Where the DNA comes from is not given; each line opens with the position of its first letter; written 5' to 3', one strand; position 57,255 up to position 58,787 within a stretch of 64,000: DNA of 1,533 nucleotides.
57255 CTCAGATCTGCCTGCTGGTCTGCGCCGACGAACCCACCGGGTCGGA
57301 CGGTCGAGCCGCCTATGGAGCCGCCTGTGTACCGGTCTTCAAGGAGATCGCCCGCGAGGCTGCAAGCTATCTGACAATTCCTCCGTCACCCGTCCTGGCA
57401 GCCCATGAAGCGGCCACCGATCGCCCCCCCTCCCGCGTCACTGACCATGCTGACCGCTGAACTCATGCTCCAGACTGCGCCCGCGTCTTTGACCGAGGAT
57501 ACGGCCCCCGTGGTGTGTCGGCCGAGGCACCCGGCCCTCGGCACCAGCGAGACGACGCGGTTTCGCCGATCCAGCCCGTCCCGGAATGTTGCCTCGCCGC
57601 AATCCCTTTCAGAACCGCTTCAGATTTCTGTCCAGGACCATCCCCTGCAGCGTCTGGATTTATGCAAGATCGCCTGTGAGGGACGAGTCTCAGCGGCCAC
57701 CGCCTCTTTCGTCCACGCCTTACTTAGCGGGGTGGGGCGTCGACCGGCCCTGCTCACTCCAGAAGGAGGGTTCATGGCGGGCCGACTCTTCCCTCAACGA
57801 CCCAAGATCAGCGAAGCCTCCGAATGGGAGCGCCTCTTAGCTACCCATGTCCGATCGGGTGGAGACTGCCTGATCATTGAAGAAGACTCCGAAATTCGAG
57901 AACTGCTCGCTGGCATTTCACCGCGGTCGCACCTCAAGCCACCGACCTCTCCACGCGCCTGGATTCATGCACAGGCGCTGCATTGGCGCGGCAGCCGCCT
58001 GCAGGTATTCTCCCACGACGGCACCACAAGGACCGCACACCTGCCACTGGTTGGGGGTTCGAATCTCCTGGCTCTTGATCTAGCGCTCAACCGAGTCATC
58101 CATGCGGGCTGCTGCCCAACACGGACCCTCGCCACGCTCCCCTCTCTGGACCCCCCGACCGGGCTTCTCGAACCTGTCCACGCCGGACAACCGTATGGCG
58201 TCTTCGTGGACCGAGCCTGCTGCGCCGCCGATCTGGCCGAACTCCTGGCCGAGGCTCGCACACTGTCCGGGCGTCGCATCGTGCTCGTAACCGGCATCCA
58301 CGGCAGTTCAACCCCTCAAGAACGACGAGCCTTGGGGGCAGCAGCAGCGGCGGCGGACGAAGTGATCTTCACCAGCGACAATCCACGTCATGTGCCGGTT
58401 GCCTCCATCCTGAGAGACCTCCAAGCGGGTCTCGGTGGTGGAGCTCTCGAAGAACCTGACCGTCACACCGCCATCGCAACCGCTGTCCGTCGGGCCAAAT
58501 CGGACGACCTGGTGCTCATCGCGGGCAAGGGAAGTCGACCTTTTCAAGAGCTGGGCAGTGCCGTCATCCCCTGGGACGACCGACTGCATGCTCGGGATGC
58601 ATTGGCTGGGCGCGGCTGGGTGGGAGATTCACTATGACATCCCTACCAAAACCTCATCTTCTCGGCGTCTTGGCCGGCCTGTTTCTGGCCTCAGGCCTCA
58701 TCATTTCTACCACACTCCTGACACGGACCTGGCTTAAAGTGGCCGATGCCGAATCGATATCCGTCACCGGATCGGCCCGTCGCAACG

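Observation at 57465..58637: murE-position gene looks like a Mur-ligase pseudoenzyme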

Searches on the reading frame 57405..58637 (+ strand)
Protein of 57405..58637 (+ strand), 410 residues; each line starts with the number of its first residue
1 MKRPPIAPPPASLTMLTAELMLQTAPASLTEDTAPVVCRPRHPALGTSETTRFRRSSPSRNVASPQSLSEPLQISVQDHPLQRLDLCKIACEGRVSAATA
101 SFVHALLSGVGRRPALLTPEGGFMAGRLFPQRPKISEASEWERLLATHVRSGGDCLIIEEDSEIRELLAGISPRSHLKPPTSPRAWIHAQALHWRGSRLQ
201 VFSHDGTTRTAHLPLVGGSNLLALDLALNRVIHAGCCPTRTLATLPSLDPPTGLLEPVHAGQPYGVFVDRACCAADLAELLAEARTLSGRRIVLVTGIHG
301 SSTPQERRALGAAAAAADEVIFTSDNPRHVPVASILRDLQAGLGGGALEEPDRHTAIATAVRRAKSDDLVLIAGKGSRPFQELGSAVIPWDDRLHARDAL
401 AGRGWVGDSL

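Call 3: search_protein_families(library=pfam, proteins=[window:57405-58637:+], max_evalue=1)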
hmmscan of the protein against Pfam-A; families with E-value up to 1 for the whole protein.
window:57405-58637:+ (410 aa): 2 families
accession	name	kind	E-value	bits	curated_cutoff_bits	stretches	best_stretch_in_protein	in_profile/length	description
PF02875.26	Mur_ligase_C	-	3.4e-16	60.7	28.4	1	257-376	5-127/127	Mur ligase, glutamate ligase domain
PF20471.4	DUF6716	-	0.035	13.5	27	1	273-325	81-132/342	Putative glycosyltransferase (DUF6716)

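Call 4: search_protein_families(library=ncbifam, proteins=[window:57405-58637:+], max_evalue=1)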
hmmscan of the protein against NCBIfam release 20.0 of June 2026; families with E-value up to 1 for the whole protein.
window:57405-58637:+ (410 aa): 11 families
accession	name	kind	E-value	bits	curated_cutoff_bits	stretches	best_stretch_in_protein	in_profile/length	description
NF001124.0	PRK00139.1-2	equivalog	1.2e-36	126.6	476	1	144-401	228-493/500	UDP-N-acetylmuramoyl-L-alanyl-D-glutamate--2,6-diaminopimelate ligase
TIGR01085.1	murE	subfamily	1.4e-36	126.5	257.3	1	185-400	253-471/472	UDP-N-acetylmuramyl-tripeptide synthetase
NF001126.0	PRK00139.1-4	equivalog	1.2e-30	106.5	373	1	191-401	270-483/486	UDP-N-acetylmuramoyl-L-alanyl-D-glutamate--2,6-diaminopimelate ligase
NF008896.0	PRK11929.1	equivalog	1.1e-28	99.6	1023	1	196-401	288-499/965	bifunctional UDP-N-acetylmuramoyl-L-alanyl-D-glutamate--2,6-diaminopimelate ligase MurE/UDP-N-acetylmuramoyl-tripeptide--D-alanyl-D-alanine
NF001123.0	PRK00139.1-1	equivalog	2e-25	89.4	586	1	181-399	266-488/493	UDP-N-acetylmuramoyl-L-alanyl-D-glutamate--2,6-diaminopimelate ligase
NF010628.0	PRK14022.1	equivalog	1.2e-15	57.2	536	1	250-385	327-465/483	UDP-N-acetylmuramoyl-L-alanyl-D-glutamate--L-lysine ligase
NF001130.0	PRK00139.2-4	equivalog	1.4e-12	47.1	715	1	255-391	360-501/516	UDP-N-acetylmuramoyl-L-alanyl-D-glutamate--2,6-diaminopimelate ligase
NF001127.0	PRK00139.2-1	equivalog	5.1e-09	35.4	997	1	266-390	371-500/520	UDP-N-acetylmuramoyl-L-alanyl-D-glutamate--2,6-diaminopimelate ligase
NF001129.0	PRK00139.2-3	equivalog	0.00014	20.5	762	1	290-390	396-504/517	UDP-N-acetylmuramoyl-L-alanyl-D-glutamate--2,6-diaminopimelate ligase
NF001131.0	PRK00139.2-5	equivalog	0.0011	17.9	1000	1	263-381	342-463/483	UDP-N-acetylmuramoyl-L-alanyl-D-glutamate--2,6-diaminopimelate ligase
NF010623.0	PRK14016.1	subfamily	0.068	11.3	877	1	263-373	732-849/871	cyanophycin synthetase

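Call 5: find_homologous_proteins(query=window:57405-58637:+, max_evalue=0.001)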
Query window:57405-58637:+ (410 aa): 223 proteins with E <= 0.001 among 8000 candidates; the best 120 are listed.
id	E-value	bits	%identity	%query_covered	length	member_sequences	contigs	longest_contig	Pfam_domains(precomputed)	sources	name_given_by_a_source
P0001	2.5e-268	908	100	100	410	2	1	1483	PF02875.27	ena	-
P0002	3.7e-267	904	100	100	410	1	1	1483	PF02875.27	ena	-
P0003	6.2e-259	877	100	97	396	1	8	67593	PF02875.27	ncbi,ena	-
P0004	8.3e-259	876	100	97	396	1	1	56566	PF02875.27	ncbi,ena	-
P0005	6.4e-258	873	100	97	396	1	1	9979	PF02875.27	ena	-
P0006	7.6e-237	804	93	97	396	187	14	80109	PF02875.27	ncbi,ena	-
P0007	1.5e-230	783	91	97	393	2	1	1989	PF02875.27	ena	-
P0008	2.8e-220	749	86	97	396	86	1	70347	PF02875.27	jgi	jgi:hypothetical protein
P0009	4.6e-220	749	86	97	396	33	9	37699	PF02875.27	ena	-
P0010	5.7e-218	742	86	97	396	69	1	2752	PF02875.27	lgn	-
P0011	8.9e-183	626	74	97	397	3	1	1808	PF02875.27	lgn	-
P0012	2.0e-181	621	72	97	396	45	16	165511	PF02875.27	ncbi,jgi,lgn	jgi:UDP-N-acetylmuramyl tripeptide synthase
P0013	2.4e-176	605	95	70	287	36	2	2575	PF02875.27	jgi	-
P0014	3.6e-176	604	70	99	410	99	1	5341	PF02875.27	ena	-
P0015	2.8e-174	598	70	97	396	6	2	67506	PF02875.27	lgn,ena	-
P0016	3.8e-160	551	74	84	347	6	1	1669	PF02875.27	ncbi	-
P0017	1.0e-152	527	62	99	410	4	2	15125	PF02875.27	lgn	-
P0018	9.0e-151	520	72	82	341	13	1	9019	PF02875.27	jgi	jgi:UDP-N-acetylmuramyl tripeptide synthase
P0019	1.9e-146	506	71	80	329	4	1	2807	PF02875.27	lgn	-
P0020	4.4e-143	495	70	80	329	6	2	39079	PF02875.27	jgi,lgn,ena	jgi:UDP-N-acetylmuramyl tripeptide synthase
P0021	1.8e-138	480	79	70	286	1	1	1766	PF02875.27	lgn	-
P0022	2.7e-137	476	68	81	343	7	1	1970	PF02875.27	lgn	-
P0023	9.8e-131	454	79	64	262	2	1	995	PF02875.27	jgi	jgi:UDP-N-acetylmuramoyl-L-alanyl-D-glutamate--2,6-diaminopimelate ligase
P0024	1.5e-128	447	60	90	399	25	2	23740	PF02875.27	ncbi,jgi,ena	jgi:UDP-N-acetylmuramyl tripeptide synthase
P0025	4.8e-125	436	64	81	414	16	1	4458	PF02875.27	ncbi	ncbi:MAG: glutamate ligase domain-containing protein [Verrucomicrobiota bacterium]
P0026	7.5e-125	435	63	81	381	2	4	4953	PF02875.27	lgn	-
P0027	9.2e-97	343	47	91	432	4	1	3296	PF02875.27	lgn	-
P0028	2.1e-86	309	46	91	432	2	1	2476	PF02875.27,PF14258.13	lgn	-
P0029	6.9e-29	119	40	50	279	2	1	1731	PF02875.27,PF08245.19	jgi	jgi:UDP-N-acetylmuramoyl-L-alanyl-D-glutamate--2,6-diaminopimelate ligase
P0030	2.2e-25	108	35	56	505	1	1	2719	PF02875.27,PF08245.19,PF01225.31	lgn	-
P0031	4.7e-25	106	42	47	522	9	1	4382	PF02875.27,PF08245.19,PF01225.31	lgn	-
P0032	4.9e-24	103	45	39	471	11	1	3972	PF02875.27,PF08245.19,PF01225.31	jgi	-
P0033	8.4e-24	102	45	36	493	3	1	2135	PF02875.27,PF08245.19,PF01225.31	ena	-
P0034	3.6e-23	100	38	55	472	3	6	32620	PF02875.27,PF08245.19,PF01225.31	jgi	jgi:UDP-N-acetylmuramoyl-L-alanyl-D-glutamate--2,6-diaminopimelate ligase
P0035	4.9e-22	97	39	50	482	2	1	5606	PF02875.27,PF08245.19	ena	-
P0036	1.1e-21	95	39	49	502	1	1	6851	PF02875.27,PF08245.19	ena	-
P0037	1.2e-20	92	38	47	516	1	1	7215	PF02875.27,PF08245.19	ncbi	-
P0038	1.6e-20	92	40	37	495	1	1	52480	PF02875.27,PF08245.19,PF01225.31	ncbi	-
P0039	3.3e-20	91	41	38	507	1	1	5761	PF02875.27,PF08245.19,PF01225.31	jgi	jgi:UDP-N-acetylmuramoyl-L-alanyl-D-glutamate--2,6-diaminopimelate ligase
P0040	3.6e-20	90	38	55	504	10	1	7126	PF02875.27,PF08245.19,PF01225.31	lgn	-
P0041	4.6e-20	90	39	41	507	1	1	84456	PF02875.27,PF08245.19,PF01225.31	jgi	jgi:UDP-N-acetylmuramoyl-L-alanyl-D-glutamate--2,6-diaminopimelate ligase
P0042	9.7e-20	89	36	56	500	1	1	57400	PF02875.27,PF08245.19,PF01225.31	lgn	-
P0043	1.3e-19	89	37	40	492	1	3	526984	PF02875.27,PF08245.19,PF01225.31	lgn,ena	-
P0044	2.3e-19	88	32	60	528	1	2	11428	PF02875.27,PF08245.19,PF01225.31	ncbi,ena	-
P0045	2.4e-19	88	33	53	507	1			PF02875.27,PF08245.19,PF01225.31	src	-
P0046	2.6e-19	88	33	60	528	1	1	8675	PF02875.27,PF08245.19,PF01225.31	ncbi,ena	-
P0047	2.8e-19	87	29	80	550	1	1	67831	PF02875.27,PF08245.19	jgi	-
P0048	2.8e-19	87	38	49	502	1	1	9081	PF02875.27,PF08245.19,PF01225.31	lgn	-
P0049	3.8e-19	87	50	25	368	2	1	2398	PF02875.27,PF08245.19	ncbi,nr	ncbi:MAG TPA: cyanophycin synthetase [Enhygromyxa sp.]|nr:cyanophycin synthetase [Enhygromyxa sp.]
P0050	3.8e-19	87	42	36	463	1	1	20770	PF02875.27,PF08245.19,PF01225.31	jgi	jgi:UDP-N-acetylmuramoyl-L-alanyl-D-glutamate--2,6-diaminopimelate ligase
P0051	9.1e-19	86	39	46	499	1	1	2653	PF02875.27,PF08245.19,PF01225.31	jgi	jgi:UDP-N-acetylmuramoyl-L-alanyl-D-glutamate--2,6-diaminopimelate ligase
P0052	1.2e-18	85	39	48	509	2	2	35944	PF02875.27,PF08245.19,PF01225.31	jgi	jgi:UDP-N-acetylmuramoyl-L-alanyl-D-glutamate--2,6-diaminopimelate ligase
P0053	1.4e-18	85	41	36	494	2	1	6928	PF02875.27,PF08245.19,PF01225.31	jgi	-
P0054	1.6e-18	85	38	36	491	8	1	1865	PF02875.27,PF08245.19,PF01225.31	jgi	jgi:UDP-N-acetylmuramoyl-L-alanyl-D-glutamate--2,6-diaminopimelate ligase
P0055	2.4e-18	84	42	37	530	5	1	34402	PF02875.27,PF08245.19,PF01225.31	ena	-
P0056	2.5e-18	84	34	51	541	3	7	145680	PF02875.27,PF08245.19,PF01225.31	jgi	jgi:UDP-N-acetylmuramoyl-L-alanyl-D-glutamate--2,6-diaminopimelate ligase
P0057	2.6e-18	84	35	50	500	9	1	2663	PF02875.27,PF08245.19,PF01225.31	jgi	-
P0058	2.8e-18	84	41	38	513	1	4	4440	PF02875.27,PF08245.19,PF01225.31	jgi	jgi:UDP-N-acetylmuramoyl-L-alanyl-D-glutamate--2,6-diaminopimelate ligase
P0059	3.1e-18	84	38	46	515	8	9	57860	PF02875.27,PF08245.19,PF01225.31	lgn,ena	-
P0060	6.0e-18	83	34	58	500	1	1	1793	PF02875.27,PF08245.19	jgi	jgi:UDP-N-acetylmuramoyl-L-alanyl-D-glutamate--2,6-diaminopimelate ligase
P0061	6.2e-18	83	30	63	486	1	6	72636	PF02875.27,PF08245.19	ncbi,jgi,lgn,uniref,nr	ncbi:UDP-N-acetylmuramoyl-L-alanyl-D-glutamate--2,6-diaminopimelate ligase [Rossellomorea arthrocnem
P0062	8.1e-18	83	34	48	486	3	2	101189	PF02875.27,PF08245.19,PF01225.31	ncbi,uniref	ncbi:UDP-N-acetylmuramoyl-L-alanyl-D-glutamate--2,6-diaminopimelate ligase [Heyndrickxia ginsengihum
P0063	9.0e-18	83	34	53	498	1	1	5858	PF02875.27,PF08245.19,PF01225.31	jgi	-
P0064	9.6e-18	82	38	46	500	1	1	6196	PF02875.27,PF08245.19,PF01225.31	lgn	-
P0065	1.5e-17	82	35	57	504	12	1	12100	PF02875.27,PF08245.19,PF01225.31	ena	-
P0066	1.5e-17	82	36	40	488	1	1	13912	PF02875.27,PF08245.19,PF01225.31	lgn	-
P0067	2.0e-17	81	38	49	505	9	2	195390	PF02875.27,PF08245.19,PF01225.31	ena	-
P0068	2.6e-17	81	43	34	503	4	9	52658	PF02875.27,PF08245.19,PF01225.31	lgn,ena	-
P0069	2.6e-17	81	40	36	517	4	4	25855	PF02875.27,PF08245.19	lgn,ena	-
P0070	2.8e-17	81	36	55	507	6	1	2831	PF02875.27,PF08245.19,PF01225.31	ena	-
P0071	2.8e-17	81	34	55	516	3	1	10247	PF02875.27,PF08245.19,PF01225.31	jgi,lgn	jgi:UDP-N-acetylmuramoyl-L-alanyl-D-glutamate--2,6-diaminopimelate ligase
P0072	3.3e-17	81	32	56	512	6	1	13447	PF02875.27,PF08245.19,PF01225.31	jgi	jgi:UDP-N-acetylmuramoyl-L-alanyl-D-glutamate--2,6-diaminopimelate ligase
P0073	3.7e-17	80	33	54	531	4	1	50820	PF02875.27,PF08245.19,PF01225.31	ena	-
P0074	4.2e-17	80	35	46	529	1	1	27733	PF02875.27,PF08245.19,PF01225.31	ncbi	-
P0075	6.4e-17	80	33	40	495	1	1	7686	PF02875.27,PF08245.19,PF01225.31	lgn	-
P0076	7.6e-17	79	27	60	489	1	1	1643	PF02875.27,PF08245.19,PF01225.31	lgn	-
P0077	8.8e-17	79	38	43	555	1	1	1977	PF02875.27,PF08245.19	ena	-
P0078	9.4e-17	79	40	39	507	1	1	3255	PF02875.27,PF08245.19,PF01225.31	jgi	jgi:UDP-N-acetylmuramoyl-L-alanyl-D-glutamate--2,6-diaminopimelate ligase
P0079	1.1e-16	79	35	46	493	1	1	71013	PF02875.27,PF08245.19,PF01225.31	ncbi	-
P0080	1.3e-16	79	33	66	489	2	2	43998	PF02875.27,PF08245.19,PF01225.31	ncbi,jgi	-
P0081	1.7e-16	78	34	51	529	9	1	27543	PF02875.27,PF08245.19,PF01225.31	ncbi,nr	ncbi:MAG TPA: UDP-N-acetylmuramoyl-L-alanyl-D-glutamate--2,6-diaminopimelate ligase [Streptosporangi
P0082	2.0e-16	78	37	48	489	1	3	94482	PF02875.27,PF08245.19,PF01225.31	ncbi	ncbi:MAG: UDP-N-acetylmuramoyl-L-alanyl-D-glutamate--2,6-diaminopimelate ligase [Lysobacterales bact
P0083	5.2e-16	77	34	50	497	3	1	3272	PF02875.27,PF08245.19,PF01225.31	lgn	-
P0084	7.8e-16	76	39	47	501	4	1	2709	PF02875.27,PF08245.19,PF01225.31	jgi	-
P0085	9.8e-16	76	36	47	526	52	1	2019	PF02875.27,PF08245.19,PF01225.31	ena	-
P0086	1.2e-15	76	36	52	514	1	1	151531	PF02875.27,PF08245.19,PF01225.31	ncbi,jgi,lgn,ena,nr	ncbi:MAG: UDP-N-acetylmuramoyl-L-alanyl-D-glutamate--2,6-diaminopimelate ligase [Nitrospirota bacter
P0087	1.5e-15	75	40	37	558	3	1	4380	PF02875.27,PF08245.19,PF01225.31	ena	-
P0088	2.2e-15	75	31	65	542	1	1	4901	PF02875.27,PF08245.19,PF01225.31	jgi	jgi:UDP-N-acetylmuramoyl-L-alanyl-D-glutamate--2,6-diaminopimelate ligase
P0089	4.7e-15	74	36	45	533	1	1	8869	PF02875.27,PF08245.19,PF01225.31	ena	-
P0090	5.5e-15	73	34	50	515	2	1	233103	PF02875.27,PF08245.19,PF01225.31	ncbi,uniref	ncbi:UDP-N-acetylmuramoyl-L-alanyl-D-glutamate--2,6-diaminopimelate ligase [Streptomyces wuyuanensis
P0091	6.5e-15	73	32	51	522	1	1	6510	PF02875.27,PF08245.19,PF01225.31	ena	-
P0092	6.7e-15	73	32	53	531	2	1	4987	PF02875.27,PF08245.19,PF01225.31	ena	-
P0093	6.8e-15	73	37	46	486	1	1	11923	PF02875.27,PF08245.19,PF01225.31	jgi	jgi:UDP-N-acetylmuramoyl-L-alanyl-D-glutamate--2,6-diaminopimelate ligase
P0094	7.0e-15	73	30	51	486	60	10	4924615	PF02875.27,PF08245.19,PF01225.31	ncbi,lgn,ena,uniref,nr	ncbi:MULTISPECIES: UDP-N-acetylmuramoyl-L-alanyl-D-glutamate--2,6-diaminopimelate ligase [unclassifi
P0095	8.0e-15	73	34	50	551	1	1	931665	PF02875.27,PF08245.19,PF01225.31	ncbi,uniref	ncbi:UDP-N-acetylmuramoyl-L-alanyl-D-glutamate--2,6-diaminopimelate ligase [Streptomyces sp. NPDC091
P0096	8.2e-15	73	35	50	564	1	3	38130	PF02875.27,PF08245.19,PF01225.31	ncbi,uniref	ncbi:UDP-N-acetylmuramoyl-L-alanyl-D-glutamate--2,6-diaminopimelate ligase [Streptomyces sp. NPDC059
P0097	8.3e-15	73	36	46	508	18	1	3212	PF02875.27,PF08245.19,PF01225.31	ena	-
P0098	8.3e-15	73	35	48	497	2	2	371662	PF02875.27,PF08245.19,PF01225.31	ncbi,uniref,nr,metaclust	ncbi:UDP-N-acetylmuramoyl-L-alanyl-D-glutamate--2,6-diaminopimelate ligase [Carnobacterium gallinaru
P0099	9.7e-15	73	38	46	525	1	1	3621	PF02875.27,PF08245.19,PF01225.31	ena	-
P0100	9.8e-15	73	37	46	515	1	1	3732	PF02875.27,PF08245.19,PF01225.31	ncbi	-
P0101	1.1e-14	72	36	53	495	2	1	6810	PF02875.27,PF08245.19,PF01225.31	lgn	-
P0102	1.7e-14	72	35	50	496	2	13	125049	PF02875.27,PF08245.19,PF01225.31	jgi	jgi:UDP-N-acetylmuramoyl-L-alanyl-D-glutamate--2,6-diaminopimelate ligase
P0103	1.7e-14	72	35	36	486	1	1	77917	PF02875.27,PF08245.19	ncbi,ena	-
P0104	2.0e-14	71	37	39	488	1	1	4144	PF02875.27,PF08245.19,PF01225.31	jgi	-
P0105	2.0e-14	71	34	51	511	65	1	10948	PF02875.27,PF08245.19,PF01225.31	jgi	jgi:UDP-N-acetylmuramoyl-L-alanyl-D-glutamate--2,6-diaminopimelate ligase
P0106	3.2e-14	71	37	47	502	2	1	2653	PF02875.27,PF08245.19,PF01225.31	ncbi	-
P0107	3.5e-14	71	40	34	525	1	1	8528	PF02875.27,PF08245.19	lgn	-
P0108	5.8e-14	70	33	48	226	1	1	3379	PF02875.27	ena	-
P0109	8.7e-14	69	38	47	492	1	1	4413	PF02875.27,PF08245.19,PF01225.31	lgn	-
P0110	9.4e-14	69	33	51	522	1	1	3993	PF02875.27,PF08245.19,PF01225.31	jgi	jgi:UDP-N-acetylmuramoyl-L-alanyl-D-glutamate--2,6-diaminopimelate ligase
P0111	1.3e-13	69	34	39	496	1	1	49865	PF02875.27,PF08245.19,PF01225.31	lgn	-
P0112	1.5e-13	69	31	53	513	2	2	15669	PF02875.27,PF08245.19,PF01225.31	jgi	jgi:UDP-N-acetylmuramoyl-L-alanyl-D-glutamate--2,6-diaminopimelate ligase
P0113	1.6e-13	69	34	47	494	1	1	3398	PF02875.27,PF08245.19,PF01225.31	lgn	-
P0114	2.0e-13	68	34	53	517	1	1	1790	PF02875.27,PF08245.19,PF01225.31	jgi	jgi:UDP-N-acetylmuramoyl-L-alanyl-D-glutamate--2,6-diaminopimelate ligase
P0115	2.3e-13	68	34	51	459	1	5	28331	PF02875.27,PF08245.19,PF01225.31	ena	-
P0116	2.9e-13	68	35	47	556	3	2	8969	PF02875.27,PF08245.19,PF01225.31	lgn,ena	-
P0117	3.4e-13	67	34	52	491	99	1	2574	PF02875.27,PF08245.19,PF01225.31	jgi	-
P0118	4.2e-13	67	34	50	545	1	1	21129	PF02875.27,PF08245.19,PF01225.31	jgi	jgi:UDP-N-acetylmuramoyl-L-alanyl-D-glutamate--2,6-diaminopimelate ligase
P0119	4.2e-13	67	34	51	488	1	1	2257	PF02875.27,PF08245.19,PF01225.31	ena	-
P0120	4.6e-13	67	36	37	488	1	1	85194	PF02875.27,PF08245.19,PF01225.31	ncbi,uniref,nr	ncbi:UDP-N-acetylmuramoyl-L-alanyl-D-glutamate--2,6-diaminopimelate ligase [Bacillus solimangrovi]|u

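Call 9: find_encoding_contigs(protein=P0012, flank=10000, max_places=3)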
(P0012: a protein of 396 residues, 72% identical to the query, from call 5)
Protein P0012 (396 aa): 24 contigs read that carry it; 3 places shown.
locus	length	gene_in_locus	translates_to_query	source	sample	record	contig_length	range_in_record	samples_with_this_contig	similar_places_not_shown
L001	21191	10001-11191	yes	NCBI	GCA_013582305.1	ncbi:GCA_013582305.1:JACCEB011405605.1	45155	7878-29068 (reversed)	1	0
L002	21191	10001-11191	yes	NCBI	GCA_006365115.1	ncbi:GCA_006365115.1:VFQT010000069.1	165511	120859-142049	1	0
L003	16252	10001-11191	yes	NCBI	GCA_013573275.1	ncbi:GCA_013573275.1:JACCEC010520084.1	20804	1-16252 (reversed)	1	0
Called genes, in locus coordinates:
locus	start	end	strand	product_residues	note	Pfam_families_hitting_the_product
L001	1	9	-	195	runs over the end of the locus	-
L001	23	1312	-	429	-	PF28597:T2SSF_N, PF00482:T2SSF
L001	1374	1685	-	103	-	PF02922:CBM_48, PF16561:AMPK1_CBM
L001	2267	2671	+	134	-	PF04474:DUF554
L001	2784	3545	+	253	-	PF00034:Cytochrom_C (faint), PF13442:Cytochrome_CBB3 (faint), PF07635:PSCyt1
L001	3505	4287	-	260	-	PF01872:RibD_C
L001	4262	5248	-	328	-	PF02547:Queuosine_synth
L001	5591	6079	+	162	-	PF02381:MraZ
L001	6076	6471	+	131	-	-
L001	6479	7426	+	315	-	PF01795:Methyltransf_5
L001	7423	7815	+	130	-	-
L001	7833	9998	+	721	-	PF03717:PBP_dimer, PF00905:Transpeptidase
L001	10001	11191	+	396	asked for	PF02875:Mur_ligase_C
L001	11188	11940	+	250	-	PF04402:SIMPL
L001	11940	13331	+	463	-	PF01225:Mur_ligase, PF08245:Mur_ligase_M, PF02875:Mur_ligase_C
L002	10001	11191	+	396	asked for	PF02875:Mur_ligase_C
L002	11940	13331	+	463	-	PF01225:Mur_ligase, PF08245:Mur_ligase_M, PF02875:Mur_ligase_C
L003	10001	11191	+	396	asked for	PF02875:Mur_ligase_C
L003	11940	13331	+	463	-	PF01225:Mur_ligase, PF08245:Mur_ligase_M, PF02875:Mur_ligase_C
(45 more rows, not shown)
